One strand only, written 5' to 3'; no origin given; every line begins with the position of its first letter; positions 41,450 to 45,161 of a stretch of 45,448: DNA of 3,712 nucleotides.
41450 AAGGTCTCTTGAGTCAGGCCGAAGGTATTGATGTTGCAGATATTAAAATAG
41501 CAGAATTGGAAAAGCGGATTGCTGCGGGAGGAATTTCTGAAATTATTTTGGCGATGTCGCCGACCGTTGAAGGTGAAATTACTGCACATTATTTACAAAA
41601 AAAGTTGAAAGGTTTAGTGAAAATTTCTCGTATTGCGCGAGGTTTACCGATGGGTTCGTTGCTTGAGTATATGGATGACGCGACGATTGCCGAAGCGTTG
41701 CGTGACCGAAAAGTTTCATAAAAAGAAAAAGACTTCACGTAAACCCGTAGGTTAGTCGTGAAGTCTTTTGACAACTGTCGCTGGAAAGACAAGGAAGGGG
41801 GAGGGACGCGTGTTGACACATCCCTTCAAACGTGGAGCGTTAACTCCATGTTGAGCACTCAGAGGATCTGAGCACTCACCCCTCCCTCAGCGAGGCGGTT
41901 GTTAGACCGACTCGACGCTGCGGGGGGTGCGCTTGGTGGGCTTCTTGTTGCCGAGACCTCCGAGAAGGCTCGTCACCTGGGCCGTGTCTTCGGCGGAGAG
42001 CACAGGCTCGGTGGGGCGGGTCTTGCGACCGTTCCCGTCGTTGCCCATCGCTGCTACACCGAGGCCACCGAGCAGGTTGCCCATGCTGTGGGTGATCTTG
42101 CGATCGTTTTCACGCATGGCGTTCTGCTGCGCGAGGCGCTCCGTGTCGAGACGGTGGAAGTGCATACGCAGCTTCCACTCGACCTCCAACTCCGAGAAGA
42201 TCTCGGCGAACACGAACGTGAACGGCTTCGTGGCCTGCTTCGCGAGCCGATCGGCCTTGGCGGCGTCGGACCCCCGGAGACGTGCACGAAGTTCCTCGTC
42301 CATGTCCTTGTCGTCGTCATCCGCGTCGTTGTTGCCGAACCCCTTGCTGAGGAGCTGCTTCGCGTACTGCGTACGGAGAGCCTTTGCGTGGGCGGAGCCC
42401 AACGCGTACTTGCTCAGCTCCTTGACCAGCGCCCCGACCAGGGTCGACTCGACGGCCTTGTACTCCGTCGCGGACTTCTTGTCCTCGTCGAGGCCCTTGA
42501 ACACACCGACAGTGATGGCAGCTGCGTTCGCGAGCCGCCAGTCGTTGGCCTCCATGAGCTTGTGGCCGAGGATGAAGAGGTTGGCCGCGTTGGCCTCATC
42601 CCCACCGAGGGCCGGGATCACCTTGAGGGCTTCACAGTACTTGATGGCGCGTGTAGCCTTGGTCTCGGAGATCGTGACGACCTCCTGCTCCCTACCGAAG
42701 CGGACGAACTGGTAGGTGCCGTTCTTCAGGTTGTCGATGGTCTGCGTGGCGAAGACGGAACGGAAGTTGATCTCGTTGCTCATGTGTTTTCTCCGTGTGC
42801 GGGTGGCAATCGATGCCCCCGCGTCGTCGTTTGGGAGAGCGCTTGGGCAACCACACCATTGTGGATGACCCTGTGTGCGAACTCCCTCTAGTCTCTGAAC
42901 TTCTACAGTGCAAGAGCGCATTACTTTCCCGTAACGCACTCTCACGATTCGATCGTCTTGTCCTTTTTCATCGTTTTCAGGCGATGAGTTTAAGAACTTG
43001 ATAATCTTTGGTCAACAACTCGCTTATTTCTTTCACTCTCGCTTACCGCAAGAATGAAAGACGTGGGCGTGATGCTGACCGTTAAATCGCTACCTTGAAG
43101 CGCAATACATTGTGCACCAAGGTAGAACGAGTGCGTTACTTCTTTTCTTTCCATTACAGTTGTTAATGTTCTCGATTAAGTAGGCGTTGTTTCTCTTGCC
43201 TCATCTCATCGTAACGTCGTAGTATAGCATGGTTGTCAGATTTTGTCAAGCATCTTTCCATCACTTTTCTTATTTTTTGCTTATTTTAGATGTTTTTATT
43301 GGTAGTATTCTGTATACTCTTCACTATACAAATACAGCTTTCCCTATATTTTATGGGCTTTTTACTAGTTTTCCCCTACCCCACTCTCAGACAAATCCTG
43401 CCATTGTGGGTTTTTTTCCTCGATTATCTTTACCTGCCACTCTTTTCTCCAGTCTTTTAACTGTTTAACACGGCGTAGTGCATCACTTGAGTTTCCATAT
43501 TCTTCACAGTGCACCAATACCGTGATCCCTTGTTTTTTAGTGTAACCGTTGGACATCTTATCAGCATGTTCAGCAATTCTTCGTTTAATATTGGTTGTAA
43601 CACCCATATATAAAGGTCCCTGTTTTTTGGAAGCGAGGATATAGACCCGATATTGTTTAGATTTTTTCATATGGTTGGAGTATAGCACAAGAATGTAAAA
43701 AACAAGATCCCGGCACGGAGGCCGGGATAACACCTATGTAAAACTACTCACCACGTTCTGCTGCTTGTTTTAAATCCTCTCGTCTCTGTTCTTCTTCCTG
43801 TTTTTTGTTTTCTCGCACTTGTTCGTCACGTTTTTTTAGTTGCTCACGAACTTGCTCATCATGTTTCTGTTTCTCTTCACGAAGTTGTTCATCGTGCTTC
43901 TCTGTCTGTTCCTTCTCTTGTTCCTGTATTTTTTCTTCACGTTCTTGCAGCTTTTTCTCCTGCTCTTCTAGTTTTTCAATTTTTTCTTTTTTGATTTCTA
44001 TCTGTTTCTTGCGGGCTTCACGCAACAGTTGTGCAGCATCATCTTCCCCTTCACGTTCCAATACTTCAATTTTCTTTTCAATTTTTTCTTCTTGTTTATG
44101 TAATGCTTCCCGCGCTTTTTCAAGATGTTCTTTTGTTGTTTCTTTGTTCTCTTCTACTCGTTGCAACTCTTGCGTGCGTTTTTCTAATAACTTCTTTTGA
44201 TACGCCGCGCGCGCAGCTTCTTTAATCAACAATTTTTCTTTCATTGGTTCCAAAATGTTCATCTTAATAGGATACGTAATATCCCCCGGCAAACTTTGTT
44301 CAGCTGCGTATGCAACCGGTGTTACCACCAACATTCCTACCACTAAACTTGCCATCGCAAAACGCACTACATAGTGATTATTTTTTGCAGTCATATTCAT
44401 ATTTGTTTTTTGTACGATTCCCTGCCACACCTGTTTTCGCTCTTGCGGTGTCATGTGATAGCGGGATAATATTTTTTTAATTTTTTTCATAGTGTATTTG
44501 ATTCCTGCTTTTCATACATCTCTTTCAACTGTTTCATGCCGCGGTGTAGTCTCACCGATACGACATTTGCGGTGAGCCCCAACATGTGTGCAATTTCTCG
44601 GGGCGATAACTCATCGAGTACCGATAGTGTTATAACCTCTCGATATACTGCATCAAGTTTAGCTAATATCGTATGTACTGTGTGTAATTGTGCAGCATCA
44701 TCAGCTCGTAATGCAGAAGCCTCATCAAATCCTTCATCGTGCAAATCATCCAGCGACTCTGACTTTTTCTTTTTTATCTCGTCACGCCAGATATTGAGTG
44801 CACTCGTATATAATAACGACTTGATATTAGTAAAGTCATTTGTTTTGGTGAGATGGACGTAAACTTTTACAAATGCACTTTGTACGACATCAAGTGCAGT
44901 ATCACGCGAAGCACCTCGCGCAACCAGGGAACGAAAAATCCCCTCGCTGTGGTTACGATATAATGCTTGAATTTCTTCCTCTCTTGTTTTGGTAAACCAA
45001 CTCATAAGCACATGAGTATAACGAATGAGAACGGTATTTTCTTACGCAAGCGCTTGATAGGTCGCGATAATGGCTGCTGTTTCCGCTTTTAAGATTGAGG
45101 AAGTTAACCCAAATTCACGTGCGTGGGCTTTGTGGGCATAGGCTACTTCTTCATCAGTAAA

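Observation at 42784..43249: Long leader (about 430 nt) with three copies of an 11-mer that can form mutually exclusive helices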

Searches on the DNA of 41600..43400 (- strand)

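Call 47: search_rna_families(source=window, start=41600, end=43400, threshold=evalue, max_evalue=10, show_alignments=2)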
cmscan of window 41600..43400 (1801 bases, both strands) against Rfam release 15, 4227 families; matches with E-value up to 10: 1.
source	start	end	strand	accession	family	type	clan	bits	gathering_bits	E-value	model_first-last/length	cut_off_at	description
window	41675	41746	+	RF02456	Diantho_3_UTR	Cis-reg;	-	11.4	100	8.2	1-205/205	no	Dianthovirus RNA2 3'UTR stem loops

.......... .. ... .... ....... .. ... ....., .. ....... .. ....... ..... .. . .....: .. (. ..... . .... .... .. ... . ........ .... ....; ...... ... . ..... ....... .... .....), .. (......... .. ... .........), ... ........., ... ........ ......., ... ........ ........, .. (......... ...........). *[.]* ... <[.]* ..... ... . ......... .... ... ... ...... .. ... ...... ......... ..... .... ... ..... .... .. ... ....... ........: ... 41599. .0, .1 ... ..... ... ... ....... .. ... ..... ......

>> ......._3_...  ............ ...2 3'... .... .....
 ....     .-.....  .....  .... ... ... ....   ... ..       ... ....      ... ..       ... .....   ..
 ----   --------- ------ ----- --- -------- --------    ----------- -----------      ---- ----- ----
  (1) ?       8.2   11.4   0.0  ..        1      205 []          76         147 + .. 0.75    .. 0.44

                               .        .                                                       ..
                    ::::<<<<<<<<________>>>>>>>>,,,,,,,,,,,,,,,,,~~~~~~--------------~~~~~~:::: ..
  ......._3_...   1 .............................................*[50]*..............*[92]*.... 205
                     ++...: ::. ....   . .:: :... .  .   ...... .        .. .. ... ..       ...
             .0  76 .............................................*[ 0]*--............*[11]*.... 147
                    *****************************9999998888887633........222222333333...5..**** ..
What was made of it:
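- On Any described RNA family (Rfam 15): No hit in the leader at E <= 10 (call 47).
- On Group I intron (because of the adjacent GIY-YIG gene): There is no Rfam hit (call 47).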

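Call 60: search_dna_similar(query=window:42784-43340:-, collection=phages, mode=distant, max_evalue=0.01)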
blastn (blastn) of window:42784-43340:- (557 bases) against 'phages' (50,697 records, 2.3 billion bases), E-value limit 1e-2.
No match.

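Call 109: search_rna_families(sources=[L002, L013, L015, L006], threshold=evalue, max_evalue=1)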
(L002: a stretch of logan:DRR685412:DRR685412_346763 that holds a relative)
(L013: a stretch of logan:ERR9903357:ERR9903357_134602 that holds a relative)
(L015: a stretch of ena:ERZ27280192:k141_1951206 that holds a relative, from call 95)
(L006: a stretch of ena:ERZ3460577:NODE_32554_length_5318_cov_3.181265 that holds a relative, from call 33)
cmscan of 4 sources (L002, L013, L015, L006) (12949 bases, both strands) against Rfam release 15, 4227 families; matches with E-value up to 1: 0.
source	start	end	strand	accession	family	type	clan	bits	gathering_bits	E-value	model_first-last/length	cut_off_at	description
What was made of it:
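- On Any described RNA family (Rfam 15): No hit at E <= 1 in four homologous loci (call 109).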

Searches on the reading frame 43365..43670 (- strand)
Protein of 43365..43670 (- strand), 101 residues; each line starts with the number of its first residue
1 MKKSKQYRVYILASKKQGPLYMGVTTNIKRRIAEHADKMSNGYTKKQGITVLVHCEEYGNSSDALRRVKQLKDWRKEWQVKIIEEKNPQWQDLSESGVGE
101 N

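Call 8: search_protein_families(library=pfam, proteins=[window:43365-43670:-], max_evalue=1)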
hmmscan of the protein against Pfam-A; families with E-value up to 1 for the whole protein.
window:43365-43670:- (101 aa): 4 families
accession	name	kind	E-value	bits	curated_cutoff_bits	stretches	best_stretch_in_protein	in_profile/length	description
PF01541.30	GIY-YIG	-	3.6e-11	43.7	22.6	1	7-77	2-74/78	GIY-YIG catalytic domain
PF10544.15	T5orf172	-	0.024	15.6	20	1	9-51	3-44/101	T5orf172 domain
PF07978.19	NIPSNAP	-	0.11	13.1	22.3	1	7-85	3-81/102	NIPSNAP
PF17869.6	Cys_box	-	0.12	12.8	29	1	31-89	10-68/82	Anosmin cysteine rich domain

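Call 9: search_protein_families(library=phrogs, proteins=[window:43365-43670:-], max_evalue=1)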
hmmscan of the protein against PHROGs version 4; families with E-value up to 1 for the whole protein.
window:43365-43670:- (101 aa): 9 families
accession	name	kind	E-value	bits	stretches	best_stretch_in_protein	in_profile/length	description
phrog_7168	-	DNA, RNA and nucleotide metabolism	0.004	17.7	1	9-61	4-55/284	homing endonuclease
phrog_16880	-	DNA, RNA and nucleotide metabolism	0.006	17.5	1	2-39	2-39/162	endonuclease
phrog_4392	-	unknown function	0.011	16.7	1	59-96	49-86/105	-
phrog_5123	-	DNA, RNA and nucleotide metabolism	0.015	16.2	1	9-73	4-65/152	homing endonuclease with GIY-YIG motif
phrog_4284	-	unknown function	0.021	15.6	1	3-35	81-113/171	-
phrog_35456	-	unknown function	0.026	15.3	1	2-87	2-87/189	-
phrog_19235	-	unknown function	0.034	14.6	1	5-52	19-62/251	-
phrog_20444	-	unknown function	0.077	14.3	1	65-95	15-45/122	-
phrog_314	-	DNA, RNA and nucleotide metabolism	0.12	12.3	1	1-42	173-213/574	homing endonuclease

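Call 29: find_homologous_proteins(query=window:43365-43670:-, max_evalue=1e-20)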
Query window:43365-43670:- (101 aa): 4 proteins with E <= 1e-20 among 10 candidates.
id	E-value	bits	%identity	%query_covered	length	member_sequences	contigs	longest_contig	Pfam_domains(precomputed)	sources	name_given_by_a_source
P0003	4.6e-61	221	100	100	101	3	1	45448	PF01541.31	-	-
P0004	3.0e-45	170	77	97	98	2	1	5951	PF01541.31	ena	-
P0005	2.5e-42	161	76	95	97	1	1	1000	PF01541.31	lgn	-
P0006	1.2e-21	95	52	95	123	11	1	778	PF01541.31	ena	-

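Call 30: find_encoding_contigs(protein=P0004, flank=10000)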
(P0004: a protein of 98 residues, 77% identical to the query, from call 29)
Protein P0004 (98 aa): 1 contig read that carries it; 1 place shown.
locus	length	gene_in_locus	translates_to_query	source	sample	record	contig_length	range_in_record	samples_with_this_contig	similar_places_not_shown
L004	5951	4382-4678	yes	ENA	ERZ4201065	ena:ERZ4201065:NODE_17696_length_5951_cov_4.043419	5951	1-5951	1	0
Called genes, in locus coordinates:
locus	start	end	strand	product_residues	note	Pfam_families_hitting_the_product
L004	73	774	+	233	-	PF00005:ABC_tran, PF02463:SMC_N (weak), PF13304:AAA_21 (faint)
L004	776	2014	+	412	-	PF12704:MacB_PCD, PF02687:FtsX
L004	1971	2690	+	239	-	PF04452:Methyltrans_RNA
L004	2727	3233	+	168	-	PF04542:Sigma70_r2 (weak), PF04545:Sigma70_r4 (faint), PF08281:Sigma70_r4_2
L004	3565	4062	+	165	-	-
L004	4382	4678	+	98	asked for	PF01541:GIY-YIG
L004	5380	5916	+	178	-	-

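Call 31: find_encoding_contigs(protein=P0005, flank=10000)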
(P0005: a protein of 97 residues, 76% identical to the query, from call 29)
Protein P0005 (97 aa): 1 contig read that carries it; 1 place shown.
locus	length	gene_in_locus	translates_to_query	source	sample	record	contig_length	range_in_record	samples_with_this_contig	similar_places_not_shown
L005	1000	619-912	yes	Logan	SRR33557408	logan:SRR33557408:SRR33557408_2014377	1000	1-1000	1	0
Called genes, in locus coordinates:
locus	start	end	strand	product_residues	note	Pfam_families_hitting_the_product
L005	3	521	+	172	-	?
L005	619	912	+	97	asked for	PF01541:GIY-YIG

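Call 32: list_cluster_members(proteins=[P0003, P0001, P0002])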
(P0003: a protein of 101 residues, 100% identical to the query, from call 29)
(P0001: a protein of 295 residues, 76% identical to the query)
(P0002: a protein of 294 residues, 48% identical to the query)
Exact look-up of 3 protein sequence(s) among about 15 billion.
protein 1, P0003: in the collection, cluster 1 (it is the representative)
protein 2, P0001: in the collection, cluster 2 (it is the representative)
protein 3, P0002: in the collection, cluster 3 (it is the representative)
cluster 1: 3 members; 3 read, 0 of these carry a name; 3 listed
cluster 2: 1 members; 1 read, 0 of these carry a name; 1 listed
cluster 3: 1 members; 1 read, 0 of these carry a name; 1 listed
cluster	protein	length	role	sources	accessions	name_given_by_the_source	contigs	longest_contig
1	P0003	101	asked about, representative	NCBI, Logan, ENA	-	-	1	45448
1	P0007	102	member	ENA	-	-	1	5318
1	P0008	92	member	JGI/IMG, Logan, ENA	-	-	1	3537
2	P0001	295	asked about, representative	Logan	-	-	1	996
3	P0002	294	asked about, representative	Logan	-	-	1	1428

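Call 33: find_encoding_contigs(protein=P0007, flank=10000)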
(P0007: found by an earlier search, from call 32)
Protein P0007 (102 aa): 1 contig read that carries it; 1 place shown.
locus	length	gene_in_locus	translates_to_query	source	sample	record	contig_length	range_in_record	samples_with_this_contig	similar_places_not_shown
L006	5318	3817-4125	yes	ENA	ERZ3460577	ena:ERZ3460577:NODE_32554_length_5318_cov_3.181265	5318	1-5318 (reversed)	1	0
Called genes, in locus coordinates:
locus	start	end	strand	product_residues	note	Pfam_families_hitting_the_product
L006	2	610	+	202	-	?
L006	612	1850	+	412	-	PF12704:MacB_PCD, PF02687:FtsX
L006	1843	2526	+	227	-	PF04452:Methyltrans_RNA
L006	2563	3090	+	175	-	PF08281:Sigma70_r4_2, PF04545:Sigma70_r4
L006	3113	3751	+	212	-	-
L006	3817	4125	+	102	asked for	PF01541:GIY-YIG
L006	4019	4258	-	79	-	-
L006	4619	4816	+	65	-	-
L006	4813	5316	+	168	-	?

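Call 34: find_encoding_contigs(protein=P0008, flank=10000)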
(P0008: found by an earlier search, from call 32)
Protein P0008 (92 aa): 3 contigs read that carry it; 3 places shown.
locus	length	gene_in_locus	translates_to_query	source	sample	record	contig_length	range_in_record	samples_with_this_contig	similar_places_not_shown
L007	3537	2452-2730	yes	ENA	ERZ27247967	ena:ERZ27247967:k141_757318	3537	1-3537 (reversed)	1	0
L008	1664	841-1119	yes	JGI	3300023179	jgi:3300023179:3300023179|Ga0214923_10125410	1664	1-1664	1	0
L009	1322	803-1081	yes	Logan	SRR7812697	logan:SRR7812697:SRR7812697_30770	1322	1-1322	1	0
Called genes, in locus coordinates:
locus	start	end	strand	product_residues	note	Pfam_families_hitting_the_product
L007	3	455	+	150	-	?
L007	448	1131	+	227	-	PF04452:Methyltrans_RNA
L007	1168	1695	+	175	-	PF08281:Sigma70_r4_2, PF04545:Sigma70_r4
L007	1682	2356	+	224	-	-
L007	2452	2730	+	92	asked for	PF01541:GIY-YIG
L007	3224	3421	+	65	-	-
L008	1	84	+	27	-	?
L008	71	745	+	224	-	-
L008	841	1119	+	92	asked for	PF01541:GIY-YIG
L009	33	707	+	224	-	-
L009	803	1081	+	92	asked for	PF01541:GIY-YIG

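Call 65: search_protein_families(library=padloc, proteins=[window:43365-43670:-], max_evalue=1)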
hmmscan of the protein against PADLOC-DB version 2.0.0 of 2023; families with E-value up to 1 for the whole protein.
window:43365-43670:- (101 aa): 2 families
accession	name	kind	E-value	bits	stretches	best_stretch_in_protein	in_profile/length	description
PDLC04925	PDC-S14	-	0.013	12.5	1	2-38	58-98/301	-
PDLC03975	UzuA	-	0.015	12.9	1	9-35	159-185/277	-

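Call 66: search_protein_families(library=ncbifam, proteins=[window:43365-43670:-], max_evalue=0.01)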
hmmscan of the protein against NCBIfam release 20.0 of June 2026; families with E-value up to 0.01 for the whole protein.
window:43365-43670:- (101 aa): 1 family
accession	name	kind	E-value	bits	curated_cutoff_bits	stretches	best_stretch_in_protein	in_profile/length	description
TIGR01453.1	grpIintron_endo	subfamily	0.0019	18.3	56.05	1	9-59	4-50/215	group I intron endonuclease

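Call 94: list_cluster_members(proteins=[P0004, P0005, P0006, P0009, P0010, P0012])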
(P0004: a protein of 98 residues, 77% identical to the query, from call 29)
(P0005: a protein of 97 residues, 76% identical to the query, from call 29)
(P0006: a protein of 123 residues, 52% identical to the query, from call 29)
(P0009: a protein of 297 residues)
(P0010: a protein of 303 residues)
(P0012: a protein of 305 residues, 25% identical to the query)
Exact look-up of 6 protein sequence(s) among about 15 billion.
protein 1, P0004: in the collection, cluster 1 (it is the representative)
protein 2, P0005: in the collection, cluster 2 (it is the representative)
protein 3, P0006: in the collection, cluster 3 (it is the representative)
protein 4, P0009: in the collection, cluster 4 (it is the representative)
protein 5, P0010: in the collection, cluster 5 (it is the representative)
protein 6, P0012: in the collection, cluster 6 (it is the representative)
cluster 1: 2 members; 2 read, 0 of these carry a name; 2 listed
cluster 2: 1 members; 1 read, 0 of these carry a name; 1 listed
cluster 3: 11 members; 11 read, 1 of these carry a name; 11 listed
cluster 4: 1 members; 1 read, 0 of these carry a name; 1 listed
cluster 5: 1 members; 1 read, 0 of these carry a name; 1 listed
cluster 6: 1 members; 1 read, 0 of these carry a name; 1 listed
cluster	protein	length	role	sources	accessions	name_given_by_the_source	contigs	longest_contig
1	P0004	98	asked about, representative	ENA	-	-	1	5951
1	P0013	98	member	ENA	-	-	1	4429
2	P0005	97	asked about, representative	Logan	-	-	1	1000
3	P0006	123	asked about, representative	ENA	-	-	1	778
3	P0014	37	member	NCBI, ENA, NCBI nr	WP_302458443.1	GIY-YIG nuclease family protein [Mediterranea massiliensis]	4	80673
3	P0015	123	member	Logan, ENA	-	-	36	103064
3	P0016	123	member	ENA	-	-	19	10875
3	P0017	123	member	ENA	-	-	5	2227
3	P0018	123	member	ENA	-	-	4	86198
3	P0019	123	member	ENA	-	-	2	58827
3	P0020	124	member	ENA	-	-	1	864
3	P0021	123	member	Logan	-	-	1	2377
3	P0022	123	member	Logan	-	-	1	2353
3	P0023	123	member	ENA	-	-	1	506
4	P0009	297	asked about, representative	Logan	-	-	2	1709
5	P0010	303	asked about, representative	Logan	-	-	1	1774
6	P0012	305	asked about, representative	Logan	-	-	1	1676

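Call 95: find_encoding_contigs(protein=P0013, flank=10000)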
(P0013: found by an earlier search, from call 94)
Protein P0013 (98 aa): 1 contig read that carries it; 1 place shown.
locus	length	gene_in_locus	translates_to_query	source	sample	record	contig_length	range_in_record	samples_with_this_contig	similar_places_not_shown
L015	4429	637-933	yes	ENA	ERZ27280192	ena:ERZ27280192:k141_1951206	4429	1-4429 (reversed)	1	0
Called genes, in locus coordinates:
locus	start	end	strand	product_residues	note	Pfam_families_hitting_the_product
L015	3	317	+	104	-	?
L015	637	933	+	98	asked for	PF01541:GIY-YIG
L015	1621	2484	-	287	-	-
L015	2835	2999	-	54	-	-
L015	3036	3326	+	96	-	PF01541:GIY-YIG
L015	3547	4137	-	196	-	PF21176:RecR_HhH, PF01751:Toprim, PF13662:Toprim_4, PF21175:RecR_C (weak)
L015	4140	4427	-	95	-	?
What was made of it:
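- On Retron: None was called in the related loci (calls 30, 33, 95).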

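Call 105: find_encoding_contigs(protein=P0003, flank=4000, max_places=6)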
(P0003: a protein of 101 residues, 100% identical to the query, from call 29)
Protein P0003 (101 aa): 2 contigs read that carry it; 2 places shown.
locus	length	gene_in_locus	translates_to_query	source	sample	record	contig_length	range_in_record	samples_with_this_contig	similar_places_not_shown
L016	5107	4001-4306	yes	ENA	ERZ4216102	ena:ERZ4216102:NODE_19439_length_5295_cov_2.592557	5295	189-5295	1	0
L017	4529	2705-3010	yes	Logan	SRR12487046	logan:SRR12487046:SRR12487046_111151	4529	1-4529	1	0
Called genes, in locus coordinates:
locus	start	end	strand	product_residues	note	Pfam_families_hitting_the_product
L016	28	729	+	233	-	PF00005:ABC_tran, PF02463:SMC_N (faint), PF13304:AAA_21 (faint)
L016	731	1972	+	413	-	-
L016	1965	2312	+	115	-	-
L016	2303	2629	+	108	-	PF04452:Methyltrans_RNA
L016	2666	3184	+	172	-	PF08281:Sigma70_r4_2, PF04545:Sigma70_r4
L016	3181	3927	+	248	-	-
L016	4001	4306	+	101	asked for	PF01541:GIY-YIG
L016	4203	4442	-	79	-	-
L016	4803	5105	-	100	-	?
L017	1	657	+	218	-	?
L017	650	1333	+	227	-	PF04452:Methyltrans_RNA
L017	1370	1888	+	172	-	PF08281:Sigma70_r4_2, PF04545:Sigma70_r4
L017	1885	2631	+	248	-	-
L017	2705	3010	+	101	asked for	PF01541:GIY-YIG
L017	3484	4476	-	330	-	-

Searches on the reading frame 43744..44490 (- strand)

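Call 8: search_protein_families(library=pfam, proteins=[window:43744-44490:-], max_evalue=1)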
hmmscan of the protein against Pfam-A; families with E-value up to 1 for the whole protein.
window:43744-44490:- (248 aa): 1 family
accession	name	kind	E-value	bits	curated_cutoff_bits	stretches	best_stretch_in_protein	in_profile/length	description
PF13476.12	AAA_23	-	0.033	15.3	27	1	5-138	129-201/201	AAA domain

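Call 65: search_protein_families(library=padloc, proteins=[window:43744-44490:-], max_evalue=1)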
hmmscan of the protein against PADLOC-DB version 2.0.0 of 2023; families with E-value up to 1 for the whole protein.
window:43744-44490:- (248 aa): 8 families
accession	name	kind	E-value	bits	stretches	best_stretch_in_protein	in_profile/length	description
PDLC00647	ZorA3|ZorA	-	0.0011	15.5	1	96-242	310-464/780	MotA/ExbB/TolQ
PDLC00648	ZorA3|ZorA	-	0.0083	12.9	1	94-244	302-456/692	MotA/ExbB/TolQ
PDLC03958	SngA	-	0.11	10.1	1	98-245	330-480/528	-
PDLC02663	DndD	-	0.12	9.2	1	105-242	352-489/675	DndD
PDLC00650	ZorA3|ZorA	-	0.12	8.8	1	89-243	642-795/1063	MotA/ExbB/TolQ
PDLC02731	PbeC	-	0.27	8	1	91-245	317-477/645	PbeC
PDLC02756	PbeC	-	0.29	8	1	84-238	315-471/643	PbeC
PDLC00581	JetC3|JetC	-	0.57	5.9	1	93-240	427-572/1473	DUF3584 domain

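Call 66: search_protein_families(library=ncbifam, proteins=[window:43744-44490:-], max_evalue=0.01)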
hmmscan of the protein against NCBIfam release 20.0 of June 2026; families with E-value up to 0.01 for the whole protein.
window:43744-44490:- (248 aa): 1 family
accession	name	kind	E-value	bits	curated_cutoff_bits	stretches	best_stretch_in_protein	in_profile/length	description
NF045487.1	ASRP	equivalog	6e-05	21.8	300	1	29-235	70-287/593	archaea-specific SMC-related protein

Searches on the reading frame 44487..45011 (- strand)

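Call 8: search_protein_families(library=pfam, proteins=[window:44487-45011:-], max_evalue=1)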
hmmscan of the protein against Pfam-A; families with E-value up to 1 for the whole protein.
window:44487-45011:- (174 aa): 5 families
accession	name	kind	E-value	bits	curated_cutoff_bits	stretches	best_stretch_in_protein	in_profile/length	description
PF08281.18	Sigma70_r4_2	-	1.1e-12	47.9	25.7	1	112-162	4-54/54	Sigma-70, region 4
PF04545.22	Sigma70_r4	-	1.3e-07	31.4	24.1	1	116-164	2-50/50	Sigma-70, region 4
PF04542.20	Sigma70_r2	-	0.00011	22.4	24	1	17-83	1-69/71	Sigma-70 region 2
PF07638.17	Sigma70_ECF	-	0.05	13.9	21.1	1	87-156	108-173/185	ECF sigma factor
PF13412.12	HTH_24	-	0.14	12.2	21.9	1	135-155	18-38/48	Winged helix-turn-helix DNA-binding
